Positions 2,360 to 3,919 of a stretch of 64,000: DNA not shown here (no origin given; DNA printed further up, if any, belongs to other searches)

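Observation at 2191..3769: Hidden RiPP operon: rSAM/SPASM maturase followed by two unannotated Cys-rich precursor peptides with a shared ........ leader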

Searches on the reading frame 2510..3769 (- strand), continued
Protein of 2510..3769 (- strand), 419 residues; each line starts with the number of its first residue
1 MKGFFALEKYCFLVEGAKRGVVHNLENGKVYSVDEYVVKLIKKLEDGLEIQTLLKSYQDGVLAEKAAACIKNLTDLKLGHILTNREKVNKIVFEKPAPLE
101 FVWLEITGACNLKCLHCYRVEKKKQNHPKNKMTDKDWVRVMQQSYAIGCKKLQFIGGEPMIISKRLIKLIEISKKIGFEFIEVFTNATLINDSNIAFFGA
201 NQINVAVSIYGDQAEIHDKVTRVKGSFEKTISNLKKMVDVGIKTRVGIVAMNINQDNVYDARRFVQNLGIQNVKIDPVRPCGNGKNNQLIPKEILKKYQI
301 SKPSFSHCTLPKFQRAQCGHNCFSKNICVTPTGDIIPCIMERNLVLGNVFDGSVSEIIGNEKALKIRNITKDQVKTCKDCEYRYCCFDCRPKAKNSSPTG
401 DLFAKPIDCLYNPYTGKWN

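Call 44: search_solved_structures(query=A2, max_evalue=1e-16, show_alignments=4)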
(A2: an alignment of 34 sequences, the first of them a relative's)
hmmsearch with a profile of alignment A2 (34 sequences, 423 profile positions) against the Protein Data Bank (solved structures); distinct sequences matched with E-value up to 1e-16: 4.
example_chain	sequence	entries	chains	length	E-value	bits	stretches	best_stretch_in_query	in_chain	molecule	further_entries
6efn_A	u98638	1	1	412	5.2e-28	101.2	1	105-369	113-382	Sporulation killing factor maturation protein SkfB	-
4k37_A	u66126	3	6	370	2.3e-19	72.8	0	108-268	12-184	Anaerobic sulfatase-maturating enzyme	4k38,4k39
4k36_A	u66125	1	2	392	2.9e-19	72.4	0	108-268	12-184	Anaerobic sulfatase-maturating enzyme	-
5wgg_A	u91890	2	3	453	2.5e-17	66.1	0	23-399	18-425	Radical SAM domain protein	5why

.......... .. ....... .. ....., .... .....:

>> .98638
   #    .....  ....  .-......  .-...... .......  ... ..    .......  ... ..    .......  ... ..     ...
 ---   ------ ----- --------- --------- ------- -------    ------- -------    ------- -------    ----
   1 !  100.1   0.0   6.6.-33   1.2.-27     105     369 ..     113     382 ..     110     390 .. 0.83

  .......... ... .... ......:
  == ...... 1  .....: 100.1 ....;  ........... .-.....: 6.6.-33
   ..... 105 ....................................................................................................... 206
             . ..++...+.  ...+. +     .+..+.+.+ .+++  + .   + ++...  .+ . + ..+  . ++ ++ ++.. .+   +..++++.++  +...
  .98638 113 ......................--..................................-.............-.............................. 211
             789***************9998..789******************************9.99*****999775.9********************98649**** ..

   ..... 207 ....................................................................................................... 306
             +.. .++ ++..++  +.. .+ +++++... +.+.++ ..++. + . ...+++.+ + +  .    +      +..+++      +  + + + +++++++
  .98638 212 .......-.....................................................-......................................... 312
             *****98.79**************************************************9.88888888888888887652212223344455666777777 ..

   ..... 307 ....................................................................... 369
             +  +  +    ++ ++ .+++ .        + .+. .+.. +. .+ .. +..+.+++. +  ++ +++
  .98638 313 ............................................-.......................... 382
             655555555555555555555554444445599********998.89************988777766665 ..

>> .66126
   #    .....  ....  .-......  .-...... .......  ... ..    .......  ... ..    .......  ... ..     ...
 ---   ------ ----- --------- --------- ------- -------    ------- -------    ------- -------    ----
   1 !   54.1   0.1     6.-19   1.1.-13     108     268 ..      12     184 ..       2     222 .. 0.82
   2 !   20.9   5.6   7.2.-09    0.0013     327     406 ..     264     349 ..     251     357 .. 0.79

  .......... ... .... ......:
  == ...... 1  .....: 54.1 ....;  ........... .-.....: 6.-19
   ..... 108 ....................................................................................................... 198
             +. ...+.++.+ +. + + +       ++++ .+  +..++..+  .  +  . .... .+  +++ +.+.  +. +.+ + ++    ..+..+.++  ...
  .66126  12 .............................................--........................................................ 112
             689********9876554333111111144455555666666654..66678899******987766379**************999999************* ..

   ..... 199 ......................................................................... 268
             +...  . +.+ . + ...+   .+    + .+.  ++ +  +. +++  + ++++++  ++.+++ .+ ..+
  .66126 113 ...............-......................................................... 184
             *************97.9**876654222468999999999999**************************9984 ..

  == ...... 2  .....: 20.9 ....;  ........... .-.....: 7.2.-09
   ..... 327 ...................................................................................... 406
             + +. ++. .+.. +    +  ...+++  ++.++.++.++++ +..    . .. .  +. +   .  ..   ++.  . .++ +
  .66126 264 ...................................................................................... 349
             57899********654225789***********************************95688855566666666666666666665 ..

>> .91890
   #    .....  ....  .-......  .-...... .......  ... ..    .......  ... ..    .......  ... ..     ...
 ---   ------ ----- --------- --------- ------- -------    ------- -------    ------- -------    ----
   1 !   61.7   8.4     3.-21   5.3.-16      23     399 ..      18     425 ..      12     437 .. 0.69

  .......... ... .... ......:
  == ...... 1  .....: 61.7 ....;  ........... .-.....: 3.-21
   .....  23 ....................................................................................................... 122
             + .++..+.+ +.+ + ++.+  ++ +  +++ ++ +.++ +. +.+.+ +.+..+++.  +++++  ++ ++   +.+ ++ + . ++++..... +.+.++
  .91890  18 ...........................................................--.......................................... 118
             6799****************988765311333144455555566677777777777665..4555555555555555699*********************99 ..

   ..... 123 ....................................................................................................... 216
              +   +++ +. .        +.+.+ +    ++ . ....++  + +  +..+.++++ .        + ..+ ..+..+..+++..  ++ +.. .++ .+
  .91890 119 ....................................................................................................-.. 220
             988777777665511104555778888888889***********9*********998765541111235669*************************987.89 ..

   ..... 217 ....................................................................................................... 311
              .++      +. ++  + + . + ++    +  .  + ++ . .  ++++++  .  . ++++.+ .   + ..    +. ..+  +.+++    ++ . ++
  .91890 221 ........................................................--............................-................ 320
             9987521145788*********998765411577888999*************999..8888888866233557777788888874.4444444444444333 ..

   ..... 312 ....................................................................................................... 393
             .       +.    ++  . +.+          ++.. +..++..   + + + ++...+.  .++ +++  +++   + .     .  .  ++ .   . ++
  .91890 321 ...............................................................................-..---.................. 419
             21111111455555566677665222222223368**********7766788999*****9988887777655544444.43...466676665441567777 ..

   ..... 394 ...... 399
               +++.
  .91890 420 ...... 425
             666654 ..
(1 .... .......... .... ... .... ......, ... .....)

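Call 51: search_protein_families(library=pfam, proteins=[L030:338-1600:-, L030:1613-2218:-, L030:2241-3530:-, L030:5600-6178:-, L030:6948-8174:-, L030:8186-8944:-, L035:5929-6405:+, L035:6492-8243:-], max_evalue=0.00001)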
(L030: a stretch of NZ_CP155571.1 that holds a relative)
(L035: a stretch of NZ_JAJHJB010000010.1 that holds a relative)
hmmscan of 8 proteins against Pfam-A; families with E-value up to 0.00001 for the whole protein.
L030:338-1600:- (420 aa): 6 families
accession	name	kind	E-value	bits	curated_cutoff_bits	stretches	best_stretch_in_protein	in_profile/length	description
PF07724.20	AAA_2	-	8.8e-36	123.9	27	1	108-306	2-166/166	AAA domain (Cdc48 subfamily)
PF06689.19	zf-C4_ClpX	-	1e-19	70.5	27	1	12-48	2-39/39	ClpX C4-type zinc finger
PF00004.35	AAA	-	1.2e-15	58.6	21.2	1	113-239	2-109/131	ATPase family associated with various cellular activities (AAA)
PF10431.15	ClpB_D2-small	-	7.4e-12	45.6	21.9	1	312-389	1-74/81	C-terminal, D2-small domain, of ClpB protein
PF07728.20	AAA_5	-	1.9e-06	28.3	22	0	111-188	1-80/139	AAA domain (dynein-related subfamily)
PF01078.27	Mg_chelatase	-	2.7e-06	27.4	20.3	0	110-134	23-47/207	Magnesium chelatase, subunit ChlI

L030:1613-2218:- (201 aa): 1 family
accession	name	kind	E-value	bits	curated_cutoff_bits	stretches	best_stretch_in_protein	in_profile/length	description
PF00574.28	CLP_protease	-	4.4e-88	294.3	20.2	1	13-191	2-180/182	Clp protease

L030:2241-3530:- (429 aa): 3 families
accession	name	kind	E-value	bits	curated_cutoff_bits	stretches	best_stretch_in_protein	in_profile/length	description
PF05697.18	Trigger_N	-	5.6e-46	156.8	22.2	1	1-144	1-143/144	Bacterial trigger factor protein (TF)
PF05698.19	Trigger_C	-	1.6e-39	136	22.7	1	263-424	1-162/162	Bacterial trigger factor protein (TF) C-terminus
PF00254.34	FKBP_C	-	5.8e-16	59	21.1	1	159-239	4-93/94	FKBP-type peptidyl-prolyl cis-trans isomerase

L030:5600-6178:- (192 aa): 0 families

L030:6948-8174:- (408 aa): 1 family
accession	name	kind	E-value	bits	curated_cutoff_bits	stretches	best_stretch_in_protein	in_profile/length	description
PF01458.23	SUFBD_core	-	2.7e-41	142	27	1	152-379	6-232/232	SUF system FeS cluster assembly, SufBD core domain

L030:8186-8944:- (252 aa): 2 families
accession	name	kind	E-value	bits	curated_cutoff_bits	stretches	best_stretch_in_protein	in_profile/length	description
PF00005.33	ABC_tran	-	6e-28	98.6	25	1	19-158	1-135/137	ABC transporter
PF13304.12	AAA_21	-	1.7e-06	28.8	27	0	31-53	1-23/304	AAA domain, putative AbiEii toxin, Type IV TA system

L035:5929-6405:+ (158 aa): 1 family
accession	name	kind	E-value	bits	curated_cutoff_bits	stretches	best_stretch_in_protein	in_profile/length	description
PF07875.18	Coat_F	-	2.7e-26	92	25.7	1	95-157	1-63/63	Coat F domain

L035:6492-8243:- (583 aa): 14 families
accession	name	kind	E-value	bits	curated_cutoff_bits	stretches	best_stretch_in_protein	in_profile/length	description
PF02374.21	ArsA_ATPase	-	3.2e-103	345.6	24.3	3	13-295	1-299/305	Anion-transporting ATPase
PF13614.12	AAA_31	-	3.4e-25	89.5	27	2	19-173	8-150/177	AAA domain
PF01656.29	CbiA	-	7e-19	68.5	25.4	2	18-202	4-54/125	CobQ/CobB/MinD/ParA nucleotide binding domain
PF00142.24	Fer4_NifH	-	4.4e-12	46.5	25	1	18-54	5-41/271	4Fe-4S iron sulfur cluster binding proteins, NifH/frxC family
PF10609.15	ParA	-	5.1e-11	42.9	27.1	0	328-363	4-39/246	NUBPL iron-transfer P-loop NTPase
PF20720.3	nSTAND3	-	4e-10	40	27.2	0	326-372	15-60/155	Novel STAND NTPase 3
PF13481.12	AAA_25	-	6.7e-10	39.3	27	1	309-448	15-151/195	AAA domain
PF01695.23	IstB_IS21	-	1.1e-08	35.3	24.1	0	301-378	64-143/238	IstB-like ATP binding protein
PF02562.22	PhoH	-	2.1e-08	34.4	27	0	320-414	13-99/205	PhoH-like protein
PF03308.22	MeaB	-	4e-08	33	23.1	0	325-371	30-76/273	Methylmalonyl Co-A mutase-associated GTPase MeaB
PF06564.18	CBP_BcsQ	-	4.8e-07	30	21.3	0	21-64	10-53/234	Cellulose biosynthesis protein BcsQ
PF13604.12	AAA_30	-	3.6e-06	27.3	27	0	317-386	7-74/191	AAA domain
PF01583.26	APS_kinase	-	6.7e-06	26.6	21.1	0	15-99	4-86/152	Adenylylsulphate kinase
PF25199.1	nSTAND_NTPase5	-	9.2e-06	26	34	0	315-367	24-81/145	Novel STAND NTPase 5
